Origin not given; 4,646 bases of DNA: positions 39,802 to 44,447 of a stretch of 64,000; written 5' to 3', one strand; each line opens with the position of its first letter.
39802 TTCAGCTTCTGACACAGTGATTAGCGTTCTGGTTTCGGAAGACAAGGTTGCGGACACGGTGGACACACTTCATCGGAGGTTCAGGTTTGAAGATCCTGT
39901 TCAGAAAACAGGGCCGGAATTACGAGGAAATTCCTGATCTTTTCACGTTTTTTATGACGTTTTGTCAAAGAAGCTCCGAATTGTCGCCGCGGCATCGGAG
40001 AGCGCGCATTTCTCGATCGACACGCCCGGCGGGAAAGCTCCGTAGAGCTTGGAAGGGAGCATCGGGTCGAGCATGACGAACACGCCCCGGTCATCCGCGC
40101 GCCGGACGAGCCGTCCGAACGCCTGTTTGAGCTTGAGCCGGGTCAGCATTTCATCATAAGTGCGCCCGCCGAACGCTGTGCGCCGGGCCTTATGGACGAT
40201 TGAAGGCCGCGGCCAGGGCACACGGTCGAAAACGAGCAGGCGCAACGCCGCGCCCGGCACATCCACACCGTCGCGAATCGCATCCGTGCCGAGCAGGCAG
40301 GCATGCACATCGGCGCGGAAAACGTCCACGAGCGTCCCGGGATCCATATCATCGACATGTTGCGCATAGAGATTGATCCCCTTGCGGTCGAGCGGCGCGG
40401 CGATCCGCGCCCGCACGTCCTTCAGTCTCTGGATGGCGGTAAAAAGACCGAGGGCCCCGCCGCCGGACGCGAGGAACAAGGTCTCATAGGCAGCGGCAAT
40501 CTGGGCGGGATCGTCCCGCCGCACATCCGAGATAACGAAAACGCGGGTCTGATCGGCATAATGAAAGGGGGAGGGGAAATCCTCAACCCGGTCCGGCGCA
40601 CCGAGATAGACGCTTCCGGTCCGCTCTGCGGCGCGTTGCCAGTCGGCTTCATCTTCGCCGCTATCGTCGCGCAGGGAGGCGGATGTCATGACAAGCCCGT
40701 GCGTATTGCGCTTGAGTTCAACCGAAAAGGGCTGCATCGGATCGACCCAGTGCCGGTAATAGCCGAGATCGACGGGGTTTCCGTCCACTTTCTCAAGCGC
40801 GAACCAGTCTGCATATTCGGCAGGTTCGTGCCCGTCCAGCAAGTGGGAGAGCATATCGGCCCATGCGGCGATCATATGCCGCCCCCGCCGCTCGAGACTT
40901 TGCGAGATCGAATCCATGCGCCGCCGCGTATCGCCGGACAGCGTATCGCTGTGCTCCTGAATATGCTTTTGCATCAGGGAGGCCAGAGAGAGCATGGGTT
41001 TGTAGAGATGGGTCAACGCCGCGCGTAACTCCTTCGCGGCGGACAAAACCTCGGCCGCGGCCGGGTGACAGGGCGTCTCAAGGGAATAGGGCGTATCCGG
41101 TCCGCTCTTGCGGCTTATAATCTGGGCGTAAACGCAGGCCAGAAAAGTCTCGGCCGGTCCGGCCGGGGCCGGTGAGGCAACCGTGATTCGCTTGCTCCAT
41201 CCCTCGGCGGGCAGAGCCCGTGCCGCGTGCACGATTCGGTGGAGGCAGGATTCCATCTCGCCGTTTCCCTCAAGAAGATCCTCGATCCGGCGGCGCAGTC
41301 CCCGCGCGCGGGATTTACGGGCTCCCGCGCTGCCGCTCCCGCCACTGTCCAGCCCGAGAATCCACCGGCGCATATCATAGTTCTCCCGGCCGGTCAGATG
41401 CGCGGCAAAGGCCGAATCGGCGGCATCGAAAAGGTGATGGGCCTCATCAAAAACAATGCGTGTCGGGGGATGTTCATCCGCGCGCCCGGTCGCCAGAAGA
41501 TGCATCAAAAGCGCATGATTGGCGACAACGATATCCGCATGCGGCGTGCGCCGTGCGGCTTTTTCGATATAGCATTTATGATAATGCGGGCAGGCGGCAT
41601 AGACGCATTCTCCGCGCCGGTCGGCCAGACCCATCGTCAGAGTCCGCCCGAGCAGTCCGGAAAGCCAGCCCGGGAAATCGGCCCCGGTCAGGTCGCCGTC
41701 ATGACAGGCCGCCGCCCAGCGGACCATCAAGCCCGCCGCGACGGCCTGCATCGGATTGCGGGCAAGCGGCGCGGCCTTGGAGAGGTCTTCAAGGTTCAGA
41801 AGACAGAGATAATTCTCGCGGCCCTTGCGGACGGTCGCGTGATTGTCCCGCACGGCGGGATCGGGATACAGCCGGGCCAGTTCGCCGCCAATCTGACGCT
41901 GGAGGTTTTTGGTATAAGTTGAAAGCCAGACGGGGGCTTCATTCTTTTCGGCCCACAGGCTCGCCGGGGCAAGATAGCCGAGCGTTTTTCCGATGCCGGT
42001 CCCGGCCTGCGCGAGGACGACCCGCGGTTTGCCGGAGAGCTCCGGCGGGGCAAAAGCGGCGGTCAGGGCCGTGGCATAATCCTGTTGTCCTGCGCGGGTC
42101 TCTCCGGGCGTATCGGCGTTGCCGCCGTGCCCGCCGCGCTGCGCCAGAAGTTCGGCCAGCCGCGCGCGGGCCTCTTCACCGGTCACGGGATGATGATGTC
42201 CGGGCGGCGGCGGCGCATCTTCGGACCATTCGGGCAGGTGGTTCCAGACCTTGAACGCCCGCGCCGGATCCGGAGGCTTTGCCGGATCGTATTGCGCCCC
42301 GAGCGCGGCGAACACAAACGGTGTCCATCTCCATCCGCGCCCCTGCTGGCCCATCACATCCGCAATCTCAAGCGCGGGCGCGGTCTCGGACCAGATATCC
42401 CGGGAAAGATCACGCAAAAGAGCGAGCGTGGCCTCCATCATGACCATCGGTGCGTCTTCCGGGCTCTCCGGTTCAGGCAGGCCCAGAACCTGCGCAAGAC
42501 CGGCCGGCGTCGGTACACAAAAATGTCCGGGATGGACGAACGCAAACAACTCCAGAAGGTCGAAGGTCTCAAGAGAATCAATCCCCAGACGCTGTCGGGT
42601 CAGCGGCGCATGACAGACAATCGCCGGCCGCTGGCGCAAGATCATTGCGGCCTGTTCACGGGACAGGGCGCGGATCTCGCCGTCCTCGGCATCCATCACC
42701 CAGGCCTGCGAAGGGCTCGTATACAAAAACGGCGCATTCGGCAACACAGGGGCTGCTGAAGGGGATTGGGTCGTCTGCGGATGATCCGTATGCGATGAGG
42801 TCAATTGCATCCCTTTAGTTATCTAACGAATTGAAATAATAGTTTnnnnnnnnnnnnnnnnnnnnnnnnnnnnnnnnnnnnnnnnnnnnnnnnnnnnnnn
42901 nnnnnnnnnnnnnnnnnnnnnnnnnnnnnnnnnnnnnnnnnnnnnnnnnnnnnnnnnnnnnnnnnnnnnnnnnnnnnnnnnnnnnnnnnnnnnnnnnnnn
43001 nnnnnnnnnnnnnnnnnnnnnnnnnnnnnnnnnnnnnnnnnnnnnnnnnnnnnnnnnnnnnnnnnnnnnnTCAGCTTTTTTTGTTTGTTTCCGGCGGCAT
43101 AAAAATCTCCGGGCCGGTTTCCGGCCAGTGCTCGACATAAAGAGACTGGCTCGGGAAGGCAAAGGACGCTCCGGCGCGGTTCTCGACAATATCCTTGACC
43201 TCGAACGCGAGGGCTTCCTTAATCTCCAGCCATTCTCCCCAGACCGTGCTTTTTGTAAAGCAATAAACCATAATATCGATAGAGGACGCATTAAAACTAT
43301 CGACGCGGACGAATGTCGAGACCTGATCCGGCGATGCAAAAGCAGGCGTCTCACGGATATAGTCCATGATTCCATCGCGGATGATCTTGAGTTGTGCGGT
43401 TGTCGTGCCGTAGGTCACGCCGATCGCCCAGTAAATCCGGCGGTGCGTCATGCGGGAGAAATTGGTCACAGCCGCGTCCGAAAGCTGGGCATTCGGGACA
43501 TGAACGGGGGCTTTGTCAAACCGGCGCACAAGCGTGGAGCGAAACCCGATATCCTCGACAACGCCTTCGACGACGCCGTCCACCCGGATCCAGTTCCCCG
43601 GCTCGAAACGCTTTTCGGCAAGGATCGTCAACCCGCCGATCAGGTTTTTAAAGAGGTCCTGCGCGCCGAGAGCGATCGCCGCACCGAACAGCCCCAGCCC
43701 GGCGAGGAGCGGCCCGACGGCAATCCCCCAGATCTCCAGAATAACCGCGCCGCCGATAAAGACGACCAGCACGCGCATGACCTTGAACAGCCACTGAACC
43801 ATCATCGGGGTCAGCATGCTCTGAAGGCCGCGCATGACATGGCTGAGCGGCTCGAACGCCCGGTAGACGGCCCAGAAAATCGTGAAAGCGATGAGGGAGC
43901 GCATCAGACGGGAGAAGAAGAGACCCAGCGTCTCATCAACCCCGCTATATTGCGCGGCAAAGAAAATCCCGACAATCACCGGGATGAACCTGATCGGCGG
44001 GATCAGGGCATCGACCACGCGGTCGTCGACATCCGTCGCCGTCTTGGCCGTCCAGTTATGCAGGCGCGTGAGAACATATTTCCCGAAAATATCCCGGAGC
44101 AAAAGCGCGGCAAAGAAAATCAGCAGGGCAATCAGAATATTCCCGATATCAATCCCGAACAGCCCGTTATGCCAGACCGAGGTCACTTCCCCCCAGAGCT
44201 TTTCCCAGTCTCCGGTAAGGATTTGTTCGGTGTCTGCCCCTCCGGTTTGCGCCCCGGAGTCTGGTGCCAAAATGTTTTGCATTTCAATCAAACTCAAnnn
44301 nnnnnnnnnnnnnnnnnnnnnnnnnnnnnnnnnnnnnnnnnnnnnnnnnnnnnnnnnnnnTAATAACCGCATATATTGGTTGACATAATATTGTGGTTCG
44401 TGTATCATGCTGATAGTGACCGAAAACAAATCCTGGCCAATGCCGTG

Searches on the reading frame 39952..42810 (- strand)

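Call 19: search_protein_families(library=pfam, proteins=[window:39952-42810:-], max_evalue=0.0001)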
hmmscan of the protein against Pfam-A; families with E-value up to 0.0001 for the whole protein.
window:39952-42810:- (952 aa): 2 families
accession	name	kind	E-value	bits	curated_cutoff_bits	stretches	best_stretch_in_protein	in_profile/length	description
PF13307.12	Helicase_C_2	-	6e-20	72.4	25.3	1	779-923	5-159/170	Helicase C-terminal domain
PF00270.35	DEAD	-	3.6e-07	30.5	26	0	261-316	13-70/167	DEAD/DEAH box helicase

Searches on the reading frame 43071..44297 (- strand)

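Call 19: search_protein_families(library=pfam, proteins=[window:43071-44297:-], max_evalue=0.0001)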
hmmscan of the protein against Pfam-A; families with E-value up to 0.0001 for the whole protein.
window:43071-44297:- (408 aa): 3 families
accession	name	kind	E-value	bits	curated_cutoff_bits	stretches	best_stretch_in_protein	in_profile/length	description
PF00924.24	MS_channel_2nd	-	7.8e-19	68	20.2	1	214-282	1-68/68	Mechanosensitive ion channel, beta-domain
PF21082.3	MS_channel_3rd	-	1.4e-09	38.7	21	1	290-372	3-82/88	Mechanosensitive ion channel MscS, C-terminal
PF21088.3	MS_channel_1st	-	1.2e-05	25.7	23.1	1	173-213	2-42/42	Mechanosensitive ion channel, transmembrane helices 2/3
